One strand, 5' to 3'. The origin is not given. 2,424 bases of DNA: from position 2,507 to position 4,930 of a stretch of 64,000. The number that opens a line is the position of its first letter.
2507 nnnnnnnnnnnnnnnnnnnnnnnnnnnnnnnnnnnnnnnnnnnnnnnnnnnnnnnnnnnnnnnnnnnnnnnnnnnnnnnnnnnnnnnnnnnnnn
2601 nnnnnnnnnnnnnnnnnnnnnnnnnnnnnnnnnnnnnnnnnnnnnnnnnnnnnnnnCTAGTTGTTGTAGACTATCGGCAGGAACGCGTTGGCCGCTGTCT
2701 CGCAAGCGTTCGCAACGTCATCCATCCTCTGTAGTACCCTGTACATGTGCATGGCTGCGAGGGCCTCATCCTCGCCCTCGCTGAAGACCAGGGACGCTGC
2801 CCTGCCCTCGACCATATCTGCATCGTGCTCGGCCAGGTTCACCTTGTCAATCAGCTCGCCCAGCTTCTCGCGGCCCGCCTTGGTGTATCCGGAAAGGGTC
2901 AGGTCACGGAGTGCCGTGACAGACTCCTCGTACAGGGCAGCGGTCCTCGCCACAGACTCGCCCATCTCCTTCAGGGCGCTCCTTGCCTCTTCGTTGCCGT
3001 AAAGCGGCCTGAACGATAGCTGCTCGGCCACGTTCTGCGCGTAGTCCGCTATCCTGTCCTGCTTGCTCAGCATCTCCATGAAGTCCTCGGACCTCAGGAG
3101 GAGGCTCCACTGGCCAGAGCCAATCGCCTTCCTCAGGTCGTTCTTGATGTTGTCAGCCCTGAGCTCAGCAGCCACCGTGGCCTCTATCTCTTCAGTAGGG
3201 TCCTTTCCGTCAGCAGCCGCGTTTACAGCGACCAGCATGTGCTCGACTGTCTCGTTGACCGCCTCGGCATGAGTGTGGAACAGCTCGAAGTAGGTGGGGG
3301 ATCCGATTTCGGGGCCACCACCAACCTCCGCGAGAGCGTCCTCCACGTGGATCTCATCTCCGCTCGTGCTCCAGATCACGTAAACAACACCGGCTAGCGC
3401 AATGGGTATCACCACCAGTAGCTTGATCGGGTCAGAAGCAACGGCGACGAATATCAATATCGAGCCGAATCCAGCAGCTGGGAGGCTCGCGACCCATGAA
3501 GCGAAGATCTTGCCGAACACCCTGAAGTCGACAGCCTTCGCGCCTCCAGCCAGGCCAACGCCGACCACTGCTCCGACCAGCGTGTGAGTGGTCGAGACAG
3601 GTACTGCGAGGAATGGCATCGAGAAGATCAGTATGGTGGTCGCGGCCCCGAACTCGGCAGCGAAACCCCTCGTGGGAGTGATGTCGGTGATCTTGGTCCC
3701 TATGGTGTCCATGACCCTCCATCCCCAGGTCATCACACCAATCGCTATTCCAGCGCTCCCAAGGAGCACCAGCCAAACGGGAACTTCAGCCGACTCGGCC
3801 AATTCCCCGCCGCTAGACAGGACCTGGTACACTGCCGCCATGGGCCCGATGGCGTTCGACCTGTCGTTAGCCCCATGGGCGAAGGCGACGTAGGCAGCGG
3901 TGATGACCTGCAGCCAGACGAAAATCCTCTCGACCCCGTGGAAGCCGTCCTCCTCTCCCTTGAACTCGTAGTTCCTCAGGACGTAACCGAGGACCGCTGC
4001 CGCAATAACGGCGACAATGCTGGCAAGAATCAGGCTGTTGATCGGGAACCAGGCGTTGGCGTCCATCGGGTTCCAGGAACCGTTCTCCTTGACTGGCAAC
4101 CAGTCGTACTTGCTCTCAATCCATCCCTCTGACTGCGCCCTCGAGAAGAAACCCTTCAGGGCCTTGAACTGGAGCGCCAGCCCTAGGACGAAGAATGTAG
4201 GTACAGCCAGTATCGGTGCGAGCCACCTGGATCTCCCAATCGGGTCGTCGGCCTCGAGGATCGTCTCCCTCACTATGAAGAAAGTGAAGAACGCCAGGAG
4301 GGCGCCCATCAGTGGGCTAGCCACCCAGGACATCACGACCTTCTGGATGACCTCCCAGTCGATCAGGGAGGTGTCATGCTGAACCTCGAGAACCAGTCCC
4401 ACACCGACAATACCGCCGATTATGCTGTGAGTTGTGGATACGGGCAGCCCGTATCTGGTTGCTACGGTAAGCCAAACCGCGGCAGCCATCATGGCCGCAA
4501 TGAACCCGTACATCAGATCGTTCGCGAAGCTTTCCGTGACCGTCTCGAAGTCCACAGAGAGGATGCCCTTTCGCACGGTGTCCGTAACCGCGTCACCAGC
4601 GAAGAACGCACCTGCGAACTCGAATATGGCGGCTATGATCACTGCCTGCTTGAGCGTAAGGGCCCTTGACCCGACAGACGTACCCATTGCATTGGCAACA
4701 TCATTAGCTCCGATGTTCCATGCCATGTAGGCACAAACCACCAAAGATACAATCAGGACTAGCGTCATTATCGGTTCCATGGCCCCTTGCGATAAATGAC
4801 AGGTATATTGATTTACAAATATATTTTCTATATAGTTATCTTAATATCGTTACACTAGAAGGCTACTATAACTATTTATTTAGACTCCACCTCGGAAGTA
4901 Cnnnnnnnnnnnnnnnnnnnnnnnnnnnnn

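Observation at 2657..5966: PiT phosphate transporter fused to a PhoU/DUF47-like domain, divergently paired with an AbrB-PhoU regulator across an AT-rich spacer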

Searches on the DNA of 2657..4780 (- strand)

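Call 77: search_rna_families(sources=[L001, L004, L007, L010, L018], threshold=gathering)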
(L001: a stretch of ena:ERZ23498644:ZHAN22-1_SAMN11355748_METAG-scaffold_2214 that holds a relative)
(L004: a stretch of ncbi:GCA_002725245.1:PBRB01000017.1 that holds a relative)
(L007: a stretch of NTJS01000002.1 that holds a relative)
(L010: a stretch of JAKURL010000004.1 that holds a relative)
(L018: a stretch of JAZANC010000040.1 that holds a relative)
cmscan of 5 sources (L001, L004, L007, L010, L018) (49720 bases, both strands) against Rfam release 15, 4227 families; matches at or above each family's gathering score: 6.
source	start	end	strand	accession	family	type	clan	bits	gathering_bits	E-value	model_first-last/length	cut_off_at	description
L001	463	535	-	RF00005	tRNA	Gene; tRNA;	CL00001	66.9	29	1.7e-12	1-71/71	no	tRNA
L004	587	659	-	RF00005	tRNA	Gene; tRNA;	CL00001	66.9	29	1.7e-12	1-71/71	no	tRNA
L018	8381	8482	-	RF00059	TPP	Cis-reg; riboswitch;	-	62.5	54.3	5.6e-10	1-105/105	no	TPP riboswitch aptamer (THI element)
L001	8411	8512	-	RF00059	TPP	Cis-reg; riboswitch;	-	58.9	54.3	4.1e-09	1-105/105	no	TPP riboswitch aptamer (THI element)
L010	8622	8723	-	RF00059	TPP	Cis-reg; riboswitch;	-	57.8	54.3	8e-09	1-105/105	no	TPP riboswitch aptamer (THI element)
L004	8405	8504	-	RF00059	TPP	Cis-reg; riboswitch;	-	55.2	54.3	3.4e-08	1-105/105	no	TPP riboswitch aptamer (THI element)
